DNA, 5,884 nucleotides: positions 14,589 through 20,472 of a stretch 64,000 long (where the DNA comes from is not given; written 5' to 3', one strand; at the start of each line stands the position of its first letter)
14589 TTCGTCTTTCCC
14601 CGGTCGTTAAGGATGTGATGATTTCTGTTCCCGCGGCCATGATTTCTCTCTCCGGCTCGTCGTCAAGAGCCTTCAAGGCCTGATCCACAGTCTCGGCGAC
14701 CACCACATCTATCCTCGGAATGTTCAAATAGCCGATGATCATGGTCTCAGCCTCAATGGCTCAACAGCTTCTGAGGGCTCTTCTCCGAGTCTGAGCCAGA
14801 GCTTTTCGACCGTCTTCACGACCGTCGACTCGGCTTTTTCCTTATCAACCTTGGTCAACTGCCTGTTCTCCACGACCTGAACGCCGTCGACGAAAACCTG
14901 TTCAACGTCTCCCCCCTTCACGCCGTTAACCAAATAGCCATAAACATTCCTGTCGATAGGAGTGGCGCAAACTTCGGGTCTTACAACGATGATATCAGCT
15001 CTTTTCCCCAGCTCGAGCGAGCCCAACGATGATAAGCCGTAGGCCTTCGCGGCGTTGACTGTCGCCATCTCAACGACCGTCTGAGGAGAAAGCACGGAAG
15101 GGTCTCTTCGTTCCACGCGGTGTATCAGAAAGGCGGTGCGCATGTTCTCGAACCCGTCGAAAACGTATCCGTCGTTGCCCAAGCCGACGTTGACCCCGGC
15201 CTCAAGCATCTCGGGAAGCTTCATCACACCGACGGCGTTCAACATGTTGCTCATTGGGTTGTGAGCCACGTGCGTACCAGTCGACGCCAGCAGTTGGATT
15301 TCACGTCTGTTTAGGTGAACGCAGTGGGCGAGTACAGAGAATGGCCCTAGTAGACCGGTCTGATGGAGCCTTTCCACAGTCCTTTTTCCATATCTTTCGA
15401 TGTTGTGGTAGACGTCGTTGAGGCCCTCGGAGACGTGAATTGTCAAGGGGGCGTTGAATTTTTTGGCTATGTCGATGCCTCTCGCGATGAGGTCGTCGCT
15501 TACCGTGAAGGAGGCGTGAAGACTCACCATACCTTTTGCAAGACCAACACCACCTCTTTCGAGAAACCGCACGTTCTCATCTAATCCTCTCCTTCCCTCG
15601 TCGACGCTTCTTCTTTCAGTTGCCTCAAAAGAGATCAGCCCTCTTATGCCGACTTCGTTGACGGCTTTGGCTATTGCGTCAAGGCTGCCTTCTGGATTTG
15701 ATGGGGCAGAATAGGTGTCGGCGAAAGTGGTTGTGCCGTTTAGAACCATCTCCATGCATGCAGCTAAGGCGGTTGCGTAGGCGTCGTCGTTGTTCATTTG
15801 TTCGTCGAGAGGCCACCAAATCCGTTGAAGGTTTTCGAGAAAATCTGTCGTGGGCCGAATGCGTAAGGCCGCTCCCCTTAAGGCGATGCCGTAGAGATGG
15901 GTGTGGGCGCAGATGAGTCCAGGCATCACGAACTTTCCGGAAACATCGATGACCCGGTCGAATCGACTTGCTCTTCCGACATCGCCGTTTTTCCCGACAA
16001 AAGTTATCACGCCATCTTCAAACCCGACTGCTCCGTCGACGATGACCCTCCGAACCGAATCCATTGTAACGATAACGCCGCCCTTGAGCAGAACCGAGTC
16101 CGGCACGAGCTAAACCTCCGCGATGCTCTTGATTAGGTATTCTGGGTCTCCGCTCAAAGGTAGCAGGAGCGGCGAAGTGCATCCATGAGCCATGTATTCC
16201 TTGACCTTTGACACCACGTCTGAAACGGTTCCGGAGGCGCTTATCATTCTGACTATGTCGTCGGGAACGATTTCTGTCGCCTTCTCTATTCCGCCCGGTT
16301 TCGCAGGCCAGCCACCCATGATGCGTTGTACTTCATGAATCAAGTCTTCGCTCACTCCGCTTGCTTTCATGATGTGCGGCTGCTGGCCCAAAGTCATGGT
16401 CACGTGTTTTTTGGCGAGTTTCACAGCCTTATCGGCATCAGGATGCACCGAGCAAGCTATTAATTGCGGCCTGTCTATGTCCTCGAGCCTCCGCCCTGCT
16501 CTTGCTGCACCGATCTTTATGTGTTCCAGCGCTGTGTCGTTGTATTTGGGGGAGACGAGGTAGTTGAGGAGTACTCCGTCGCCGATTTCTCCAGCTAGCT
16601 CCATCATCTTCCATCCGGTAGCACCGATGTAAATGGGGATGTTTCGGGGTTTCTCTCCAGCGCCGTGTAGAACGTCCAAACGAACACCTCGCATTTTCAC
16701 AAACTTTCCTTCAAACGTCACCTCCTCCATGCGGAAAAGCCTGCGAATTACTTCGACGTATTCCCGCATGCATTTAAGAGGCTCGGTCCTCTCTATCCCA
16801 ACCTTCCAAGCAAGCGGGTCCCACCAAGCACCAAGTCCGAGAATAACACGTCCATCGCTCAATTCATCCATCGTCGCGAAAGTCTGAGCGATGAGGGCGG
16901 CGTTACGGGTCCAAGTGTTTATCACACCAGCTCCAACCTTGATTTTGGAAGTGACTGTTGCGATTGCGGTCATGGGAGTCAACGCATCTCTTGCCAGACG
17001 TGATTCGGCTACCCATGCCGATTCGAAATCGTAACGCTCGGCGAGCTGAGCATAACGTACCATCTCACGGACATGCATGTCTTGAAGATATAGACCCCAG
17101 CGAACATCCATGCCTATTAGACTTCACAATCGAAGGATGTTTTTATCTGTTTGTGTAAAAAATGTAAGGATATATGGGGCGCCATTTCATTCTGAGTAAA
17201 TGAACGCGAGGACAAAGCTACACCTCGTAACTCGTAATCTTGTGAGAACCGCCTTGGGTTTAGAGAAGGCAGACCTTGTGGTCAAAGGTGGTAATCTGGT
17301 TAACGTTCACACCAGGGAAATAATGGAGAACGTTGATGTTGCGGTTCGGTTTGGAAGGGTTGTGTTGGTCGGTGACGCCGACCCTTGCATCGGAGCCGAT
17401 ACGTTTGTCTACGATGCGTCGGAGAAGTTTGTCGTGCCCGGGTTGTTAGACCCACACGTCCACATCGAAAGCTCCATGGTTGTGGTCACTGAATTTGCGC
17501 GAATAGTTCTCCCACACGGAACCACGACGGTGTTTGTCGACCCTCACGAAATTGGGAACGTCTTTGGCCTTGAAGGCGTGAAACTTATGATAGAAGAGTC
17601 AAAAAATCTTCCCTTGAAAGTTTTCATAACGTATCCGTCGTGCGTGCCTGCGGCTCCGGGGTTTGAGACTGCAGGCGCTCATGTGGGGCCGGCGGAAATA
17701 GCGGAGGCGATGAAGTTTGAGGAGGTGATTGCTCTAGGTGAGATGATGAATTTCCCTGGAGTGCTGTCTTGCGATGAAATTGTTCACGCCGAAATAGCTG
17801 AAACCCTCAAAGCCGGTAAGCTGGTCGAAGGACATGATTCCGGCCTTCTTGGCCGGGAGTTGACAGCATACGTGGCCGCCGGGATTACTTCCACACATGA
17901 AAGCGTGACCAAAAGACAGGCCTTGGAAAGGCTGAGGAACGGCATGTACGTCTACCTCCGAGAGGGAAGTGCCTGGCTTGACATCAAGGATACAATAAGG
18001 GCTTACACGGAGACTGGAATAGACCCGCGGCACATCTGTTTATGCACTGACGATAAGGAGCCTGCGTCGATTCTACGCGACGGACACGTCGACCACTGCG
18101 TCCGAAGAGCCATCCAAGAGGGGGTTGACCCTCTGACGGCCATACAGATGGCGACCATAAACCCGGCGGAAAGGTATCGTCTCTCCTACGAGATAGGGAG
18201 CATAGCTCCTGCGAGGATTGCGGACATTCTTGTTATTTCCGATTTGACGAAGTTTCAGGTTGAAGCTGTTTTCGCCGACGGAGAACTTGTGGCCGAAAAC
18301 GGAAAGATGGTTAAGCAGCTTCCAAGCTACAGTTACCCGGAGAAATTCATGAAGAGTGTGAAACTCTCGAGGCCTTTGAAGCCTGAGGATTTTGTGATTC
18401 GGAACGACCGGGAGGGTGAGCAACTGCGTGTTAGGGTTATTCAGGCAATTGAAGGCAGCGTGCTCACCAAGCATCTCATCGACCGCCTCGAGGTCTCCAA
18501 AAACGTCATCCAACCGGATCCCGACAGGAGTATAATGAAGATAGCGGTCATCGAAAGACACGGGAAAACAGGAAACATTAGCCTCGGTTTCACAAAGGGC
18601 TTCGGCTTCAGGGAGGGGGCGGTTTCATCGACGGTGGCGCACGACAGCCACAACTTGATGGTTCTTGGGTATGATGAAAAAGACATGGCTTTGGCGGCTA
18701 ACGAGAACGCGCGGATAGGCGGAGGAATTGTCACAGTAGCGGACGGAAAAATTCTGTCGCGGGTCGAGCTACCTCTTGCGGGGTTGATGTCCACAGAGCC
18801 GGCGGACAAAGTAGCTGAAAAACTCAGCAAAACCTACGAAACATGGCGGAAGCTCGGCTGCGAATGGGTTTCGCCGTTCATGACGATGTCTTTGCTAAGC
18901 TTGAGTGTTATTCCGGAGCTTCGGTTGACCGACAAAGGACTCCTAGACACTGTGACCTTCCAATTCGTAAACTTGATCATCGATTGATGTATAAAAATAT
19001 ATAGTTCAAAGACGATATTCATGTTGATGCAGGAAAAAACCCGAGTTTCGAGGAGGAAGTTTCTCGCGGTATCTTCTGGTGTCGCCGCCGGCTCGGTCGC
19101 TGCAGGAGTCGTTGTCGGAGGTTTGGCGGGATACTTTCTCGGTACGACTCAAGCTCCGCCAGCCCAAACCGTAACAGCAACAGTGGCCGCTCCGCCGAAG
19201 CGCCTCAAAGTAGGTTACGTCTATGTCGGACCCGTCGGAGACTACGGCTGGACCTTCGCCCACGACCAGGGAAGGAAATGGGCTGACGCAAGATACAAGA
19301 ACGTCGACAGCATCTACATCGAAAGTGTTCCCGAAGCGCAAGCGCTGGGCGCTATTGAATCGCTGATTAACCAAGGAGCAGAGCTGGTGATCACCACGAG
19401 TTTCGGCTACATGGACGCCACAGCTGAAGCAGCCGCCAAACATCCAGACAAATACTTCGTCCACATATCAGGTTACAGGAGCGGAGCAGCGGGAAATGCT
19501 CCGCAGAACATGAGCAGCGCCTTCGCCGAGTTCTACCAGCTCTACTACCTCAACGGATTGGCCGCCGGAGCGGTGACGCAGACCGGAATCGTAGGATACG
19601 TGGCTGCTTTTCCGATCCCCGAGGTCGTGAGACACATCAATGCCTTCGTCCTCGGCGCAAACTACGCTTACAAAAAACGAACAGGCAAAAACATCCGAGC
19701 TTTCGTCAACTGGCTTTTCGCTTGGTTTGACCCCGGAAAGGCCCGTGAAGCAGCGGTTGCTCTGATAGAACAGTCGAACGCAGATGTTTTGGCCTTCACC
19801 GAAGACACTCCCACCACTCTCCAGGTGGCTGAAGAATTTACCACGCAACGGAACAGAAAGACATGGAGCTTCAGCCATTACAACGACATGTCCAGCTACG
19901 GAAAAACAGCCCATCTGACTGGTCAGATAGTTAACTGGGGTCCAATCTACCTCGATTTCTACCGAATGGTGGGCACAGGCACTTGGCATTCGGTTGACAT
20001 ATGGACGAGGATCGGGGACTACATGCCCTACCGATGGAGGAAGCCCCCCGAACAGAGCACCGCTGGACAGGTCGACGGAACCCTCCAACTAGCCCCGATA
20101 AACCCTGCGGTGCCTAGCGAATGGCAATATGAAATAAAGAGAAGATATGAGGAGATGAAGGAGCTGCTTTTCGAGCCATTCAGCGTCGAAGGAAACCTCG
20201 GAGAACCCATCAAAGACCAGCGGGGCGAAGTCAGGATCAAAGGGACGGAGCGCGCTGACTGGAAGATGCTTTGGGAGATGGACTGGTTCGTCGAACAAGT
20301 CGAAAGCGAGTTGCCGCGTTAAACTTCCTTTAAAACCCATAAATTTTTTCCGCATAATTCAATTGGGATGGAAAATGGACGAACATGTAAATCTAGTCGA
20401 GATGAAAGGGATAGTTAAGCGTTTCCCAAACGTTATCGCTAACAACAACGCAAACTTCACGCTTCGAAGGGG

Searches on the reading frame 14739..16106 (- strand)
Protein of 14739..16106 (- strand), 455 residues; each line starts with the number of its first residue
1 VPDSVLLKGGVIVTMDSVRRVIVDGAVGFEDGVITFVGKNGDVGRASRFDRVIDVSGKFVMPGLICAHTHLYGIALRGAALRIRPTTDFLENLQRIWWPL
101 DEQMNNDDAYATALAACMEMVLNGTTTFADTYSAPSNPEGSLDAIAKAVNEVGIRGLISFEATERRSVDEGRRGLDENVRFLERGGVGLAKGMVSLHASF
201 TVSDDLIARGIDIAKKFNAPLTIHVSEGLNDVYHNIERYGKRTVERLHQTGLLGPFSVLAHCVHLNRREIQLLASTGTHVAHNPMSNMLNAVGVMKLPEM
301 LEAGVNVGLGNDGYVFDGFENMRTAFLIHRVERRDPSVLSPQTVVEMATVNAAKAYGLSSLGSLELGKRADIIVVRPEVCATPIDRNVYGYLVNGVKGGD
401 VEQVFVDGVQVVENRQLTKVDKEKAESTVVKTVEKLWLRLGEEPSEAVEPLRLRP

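Call 5: search_protein_families(library=pfam, proteins=[window:14739-16106:-])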
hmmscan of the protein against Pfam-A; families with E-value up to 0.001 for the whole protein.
window:14739-16106:- (455 aa): 2 families
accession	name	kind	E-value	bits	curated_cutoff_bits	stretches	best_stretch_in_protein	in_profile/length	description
PF01979.26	Amidohydro_1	-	3e-61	208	25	1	59-410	1-344/345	Amidohydrolase family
PF07969.17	Amidohydro_3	-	1.2e-20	74.9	29.7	2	203-412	260-472/472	Amidohydrolase family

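Call 6: search_protein_families(library=ncbifam, proteins=[window:14739-16106:-])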
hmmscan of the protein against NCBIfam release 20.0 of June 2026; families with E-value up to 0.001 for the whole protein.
window:14739-16106:- (455 aa): 60 families (the best 25 are shown)
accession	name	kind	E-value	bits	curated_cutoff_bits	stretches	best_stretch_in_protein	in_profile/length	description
NF005540.0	PRK07203.1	equivalog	3.1e-108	362.3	444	1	5-440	2-442/444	putative aminohydrolase SsnA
TIGR03314.1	Se_ssnA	subfamily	4.4e-100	335.6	455.5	1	6-440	2-441/441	putative selenium metabolism protein SsnA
NF004701.0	PRK06038.1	equivalog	1.6e-83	280.9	609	1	4-434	5-424/432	N-ethylammeline chlorohydrolase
NF005557.0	PRK07228.1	equivalog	5.5e-76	256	522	1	4-439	2-440/445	5'-deoxyadenosine deaminase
NF006252.0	PRK08393.1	equivalog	2.1e-74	251.1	617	1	4-436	2-423/424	N-ethylammeline chlorohydrolase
NF004995.0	PRK06380.1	subfamily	5.7e-70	236.4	567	1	4-426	2-413/418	metal-dependent hydrolase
NF006549.0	PRK09045.1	equivalog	1.5e-66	224.9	540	1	5-431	10-434/444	TRZ/ATZ family hydrolase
NF005211.0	PRK06687.1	equivalog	4e-65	220.2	703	1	12-421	9-418/419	TRZ/ATZ family protein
NF006055.0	PRK08203.1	equivalog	3.7e-64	217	532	2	199-436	211-450/455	8-oxoguanine deaminase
NF012037.0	PRK15493.1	equivalog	5.2e-59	200.1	779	1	11-424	9-421/435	bifunctional S-methyl-5'-thioadenosine deaminase/S-adenosylhomocysteine deaminase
NF006056.0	PRK08204.1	subfamily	8.2e-52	176.5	391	1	4-440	4-444/449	hypothetical protein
NF004801.0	PRK06151.1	subfamily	5.1e-44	150.9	416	1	11-441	10-467/491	chlorohydrolase family protein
NF006681.0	PRK09229.1-2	equivalog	4.6e-41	141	362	1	26-425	23-438/451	formimidoylglutamate deiminase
TIGR02967.1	guan_deamin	equivalog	2.4e-40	138.7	375.4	1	21-382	3-367/401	guanine deaminase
NF009059.0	PRK12393.1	equivalog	1.1e-38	133.1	543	2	199-436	215-455/460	amidohydrolase family protein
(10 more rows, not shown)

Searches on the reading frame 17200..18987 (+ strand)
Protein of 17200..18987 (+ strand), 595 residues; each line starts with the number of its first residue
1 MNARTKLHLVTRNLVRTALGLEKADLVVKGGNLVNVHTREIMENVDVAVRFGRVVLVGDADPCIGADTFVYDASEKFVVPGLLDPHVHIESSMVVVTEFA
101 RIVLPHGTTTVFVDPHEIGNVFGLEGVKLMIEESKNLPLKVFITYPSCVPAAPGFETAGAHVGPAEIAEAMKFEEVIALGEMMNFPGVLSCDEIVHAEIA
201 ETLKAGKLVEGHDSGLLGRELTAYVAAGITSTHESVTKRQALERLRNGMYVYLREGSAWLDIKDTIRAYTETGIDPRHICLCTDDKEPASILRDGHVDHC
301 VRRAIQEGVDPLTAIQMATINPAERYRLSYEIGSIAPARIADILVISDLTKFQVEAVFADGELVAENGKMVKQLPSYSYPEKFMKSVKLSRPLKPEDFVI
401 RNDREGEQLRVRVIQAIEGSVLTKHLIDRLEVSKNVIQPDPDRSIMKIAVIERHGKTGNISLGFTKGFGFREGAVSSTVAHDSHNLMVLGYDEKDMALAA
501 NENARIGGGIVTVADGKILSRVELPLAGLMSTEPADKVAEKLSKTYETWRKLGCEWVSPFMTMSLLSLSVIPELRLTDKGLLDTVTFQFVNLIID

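Call 5: search_protein_families(library=pfam, proteins=[window:17200-18987:+])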
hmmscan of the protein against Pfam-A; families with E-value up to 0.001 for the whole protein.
window:17200-18987:+ (595 aa): 3 families
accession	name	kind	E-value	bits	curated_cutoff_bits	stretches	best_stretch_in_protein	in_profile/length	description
PF13382.11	Adenine_deam_C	-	3.7e-65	218.9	27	1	421-587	2-168/169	Adenine deaminase C-terminal domain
PF01979.26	Amidohydro_1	-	1e-27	97.7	25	1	77-364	1-345/345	Amidohydrolase family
PF07969.17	Amidohydro_3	-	4.7e-09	36.7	29.7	1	303-360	401-459/472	Amidohydrolase family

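Call 6: search_protein_families(library=ncbifam, proteins=[window:17200-18987:+])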
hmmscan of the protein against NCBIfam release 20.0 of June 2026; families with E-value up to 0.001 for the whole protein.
window:17200-18987:+ (595 aa): 34 families (the best 25 are shown)
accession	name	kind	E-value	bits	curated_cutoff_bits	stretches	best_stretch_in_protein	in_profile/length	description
TIGR01178.1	ade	equivalog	2.8e-170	567.4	472.5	1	25-592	1-552/552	adenine deaminase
NF007457.0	PRK10027.1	equivalog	1.1e-115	387.1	768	1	17-594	23-586/588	adenine deaminase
NF051886.1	XaaProDiPepCaul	equivalog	1.7e-14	53.7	500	2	27-92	1-67/398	Xaa-Pro dipeptidase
NF011990.0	PRK15446.2-6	subfamily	6.4e-12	44.9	233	1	287-366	309-384/390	alpha-D-ribose 1-methylphosphonate 5-triphosphate diphosphatase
NF006689.0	PRK09237.1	equivalog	1.6e-10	40.1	371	1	23-111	2-89/383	amidohydrolase/deacetylase family metallohydrolase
TIGR03178.1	allantoinase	equivalog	1.4e-09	37.3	357.85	1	25-90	1-61/441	allantoinase AllB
NF009060.0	PRK12394.1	equivalog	2.2e-09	36.6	442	1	23-114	2-90/381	metallo-dependent hydrolase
NF006056.0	PRK08204.1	subfamily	1e-08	34.4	391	1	26-92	5-70/449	hypothetical protein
NF058538.1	ergo_util_ErtD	equivalog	1.8e-08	33.6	600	1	25-92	2-64/446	hydantoin-5-propionate amidohydrolase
TIGR01975.1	isoAsp_dipep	equivalog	3.2e-08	33.2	331.25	1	301-372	315-384/389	beta-aspartyl-peptidase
TIGR02967.1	guan_deamin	equivalog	3.6e-07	29.5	375.4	0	290-360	304-374/401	guanine deaminase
NF005557.0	PRK07228.1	equivalog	4.8e-07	28.8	522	0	26-92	3-68/445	5'-deoxyadenosine deaminase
NF006549.0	PRK09045.1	equivalog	6.1e-07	28.4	540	0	309-359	341-390/444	TRZ/ATZ family hydrolase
TIGR02318.1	phosphono_phnM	equivalog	2.3e-06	26.8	390.55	1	309-364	320-375/376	phosphonate metabolism protein PhnM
NF004839.0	PRK06189.1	equivalog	3.6e-06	25.9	631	1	24-90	3-64/451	allantoinase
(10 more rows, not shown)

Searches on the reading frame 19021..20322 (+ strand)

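Call 81: search_protein_families(library=pfam, proteins=[window:19021-20322:+], max_evalue=0.001)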
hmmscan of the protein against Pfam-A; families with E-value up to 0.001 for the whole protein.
window:19021-20322:+ (433 aa): 1 family
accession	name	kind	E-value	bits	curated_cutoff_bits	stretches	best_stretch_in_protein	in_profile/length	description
PF02608.20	Bmp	-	1.1e-31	110.5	24.1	1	63-321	3-249/301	ABC transporter substrate-binding protein PnrA-like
